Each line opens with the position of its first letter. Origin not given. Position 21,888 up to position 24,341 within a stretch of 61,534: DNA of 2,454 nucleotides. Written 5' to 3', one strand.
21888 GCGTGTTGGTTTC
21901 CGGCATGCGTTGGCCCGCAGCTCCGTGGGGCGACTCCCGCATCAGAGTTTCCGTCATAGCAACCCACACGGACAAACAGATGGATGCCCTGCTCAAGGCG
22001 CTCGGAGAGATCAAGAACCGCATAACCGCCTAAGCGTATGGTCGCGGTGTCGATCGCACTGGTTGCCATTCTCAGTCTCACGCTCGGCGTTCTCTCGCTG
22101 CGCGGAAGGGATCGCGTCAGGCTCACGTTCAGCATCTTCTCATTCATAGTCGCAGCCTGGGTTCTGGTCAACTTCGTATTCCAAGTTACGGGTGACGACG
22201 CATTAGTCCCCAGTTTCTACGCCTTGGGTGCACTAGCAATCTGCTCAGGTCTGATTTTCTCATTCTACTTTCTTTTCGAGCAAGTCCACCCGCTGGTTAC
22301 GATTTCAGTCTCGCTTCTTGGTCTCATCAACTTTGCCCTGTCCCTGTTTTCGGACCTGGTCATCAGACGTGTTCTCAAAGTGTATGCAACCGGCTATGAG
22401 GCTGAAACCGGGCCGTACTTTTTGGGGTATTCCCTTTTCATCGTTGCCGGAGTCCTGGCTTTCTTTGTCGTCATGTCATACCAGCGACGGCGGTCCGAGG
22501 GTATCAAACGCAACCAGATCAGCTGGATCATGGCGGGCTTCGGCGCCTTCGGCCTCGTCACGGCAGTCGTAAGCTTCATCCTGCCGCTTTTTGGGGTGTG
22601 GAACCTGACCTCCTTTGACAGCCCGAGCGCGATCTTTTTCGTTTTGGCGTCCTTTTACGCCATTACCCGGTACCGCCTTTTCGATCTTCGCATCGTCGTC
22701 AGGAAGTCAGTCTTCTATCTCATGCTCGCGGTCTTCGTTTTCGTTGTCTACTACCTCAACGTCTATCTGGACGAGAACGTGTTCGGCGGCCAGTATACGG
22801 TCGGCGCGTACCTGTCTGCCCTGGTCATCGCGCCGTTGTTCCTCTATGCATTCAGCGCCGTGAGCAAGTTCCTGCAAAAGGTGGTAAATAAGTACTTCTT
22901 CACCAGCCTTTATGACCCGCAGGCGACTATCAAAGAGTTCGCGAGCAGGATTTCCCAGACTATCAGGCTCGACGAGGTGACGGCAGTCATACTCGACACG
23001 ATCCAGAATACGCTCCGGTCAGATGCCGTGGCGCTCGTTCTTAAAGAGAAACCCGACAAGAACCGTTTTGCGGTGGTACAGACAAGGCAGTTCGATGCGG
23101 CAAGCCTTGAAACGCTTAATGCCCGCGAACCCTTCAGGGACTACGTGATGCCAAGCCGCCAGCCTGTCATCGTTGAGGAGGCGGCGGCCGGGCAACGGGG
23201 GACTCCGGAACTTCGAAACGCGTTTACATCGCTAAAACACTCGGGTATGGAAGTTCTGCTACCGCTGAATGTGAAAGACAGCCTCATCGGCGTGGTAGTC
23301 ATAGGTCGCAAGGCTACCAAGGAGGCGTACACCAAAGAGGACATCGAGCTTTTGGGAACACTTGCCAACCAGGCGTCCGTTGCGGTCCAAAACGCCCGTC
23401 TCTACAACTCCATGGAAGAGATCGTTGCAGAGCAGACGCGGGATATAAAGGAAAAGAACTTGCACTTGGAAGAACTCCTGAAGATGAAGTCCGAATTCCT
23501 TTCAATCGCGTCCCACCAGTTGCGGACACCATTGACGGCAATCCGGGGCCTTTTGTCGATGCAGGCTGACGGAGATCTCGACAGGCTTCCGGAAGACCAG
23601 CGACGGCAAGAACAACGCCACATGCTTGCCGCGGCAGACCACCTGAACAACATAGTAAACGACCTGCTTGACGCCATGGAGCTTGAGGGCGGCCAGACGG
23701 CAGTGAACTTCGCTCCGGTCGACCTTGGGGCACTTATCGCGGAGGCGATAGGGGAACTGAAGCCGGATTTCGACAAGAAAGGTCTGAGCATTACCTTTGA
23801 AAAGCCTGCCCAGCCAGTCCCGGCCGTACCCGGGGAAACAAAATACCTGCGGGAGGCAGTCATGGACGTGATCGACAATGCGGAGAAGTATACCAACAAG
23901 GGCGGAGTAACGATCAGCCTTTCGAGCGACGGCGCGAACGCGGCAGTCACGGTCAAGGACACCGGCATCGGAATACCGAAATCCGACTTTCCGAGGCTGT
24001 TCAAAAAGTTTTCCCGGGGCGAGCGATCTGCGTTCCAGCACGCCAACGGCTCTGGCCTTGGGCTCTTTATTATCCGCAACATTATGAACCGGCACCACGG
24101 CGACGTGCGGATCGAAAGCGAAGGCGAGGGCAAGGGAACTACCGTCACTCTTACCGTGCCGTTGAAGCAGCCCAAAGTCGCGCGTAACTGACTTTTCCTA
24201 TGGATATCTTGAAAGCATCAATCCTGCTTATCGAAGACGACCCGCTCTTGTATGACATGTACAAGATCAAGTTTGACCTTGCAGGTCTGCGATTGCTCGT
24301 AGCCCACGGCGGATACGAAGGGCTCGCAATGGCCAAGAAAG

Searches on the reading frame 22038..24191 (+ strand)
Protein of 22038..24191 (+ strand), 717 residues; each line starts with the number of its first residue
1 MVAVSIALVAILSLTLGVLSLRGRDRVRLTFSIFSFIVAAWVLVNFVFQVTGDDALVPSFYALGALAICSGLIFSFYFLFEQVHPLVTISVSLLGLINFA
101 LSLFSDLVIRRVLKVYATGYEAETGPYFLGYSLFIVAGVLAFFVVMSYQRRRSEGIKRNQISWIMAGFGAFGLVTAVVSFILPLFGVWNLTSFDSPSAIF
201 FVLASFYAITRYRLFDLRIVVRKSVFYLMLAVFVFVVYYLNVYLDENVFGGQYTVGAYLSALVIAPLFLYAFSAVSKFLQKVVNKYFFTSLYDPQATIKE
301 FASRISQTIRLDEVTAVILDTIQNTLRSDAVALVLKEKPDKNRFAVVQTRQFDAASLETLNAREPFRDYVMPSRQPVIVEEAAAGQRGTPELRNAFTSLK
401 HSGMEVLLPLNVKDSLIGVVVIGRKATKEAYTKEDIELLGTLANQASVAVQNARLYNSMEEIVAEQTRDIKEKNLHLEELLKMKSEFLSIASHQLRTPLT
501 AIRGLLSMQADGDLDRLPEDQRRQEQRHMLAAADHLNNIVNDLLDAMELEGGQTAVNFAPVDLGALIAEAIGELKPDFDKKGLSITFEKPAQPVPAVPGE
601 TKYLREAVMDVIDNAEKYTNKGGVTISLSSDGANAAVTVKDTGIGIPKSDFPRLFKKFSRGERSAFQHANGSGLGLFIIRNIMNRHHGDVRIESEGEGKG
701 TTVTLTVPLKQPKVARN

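Call 59: search_protein_families(library=padloc, proteins=[window:22038-24191:+], max_evalue=0.00001)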
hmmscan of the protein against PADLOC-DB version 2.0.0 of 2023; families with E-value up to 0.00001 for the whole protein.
window:22038-24191:+ (717 aa): 1 family
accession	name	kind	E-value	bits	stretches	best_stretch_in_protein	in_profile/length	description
PDLC04647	PDC-M43B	-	2.9e-09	34.4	1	607-695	231-320/347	-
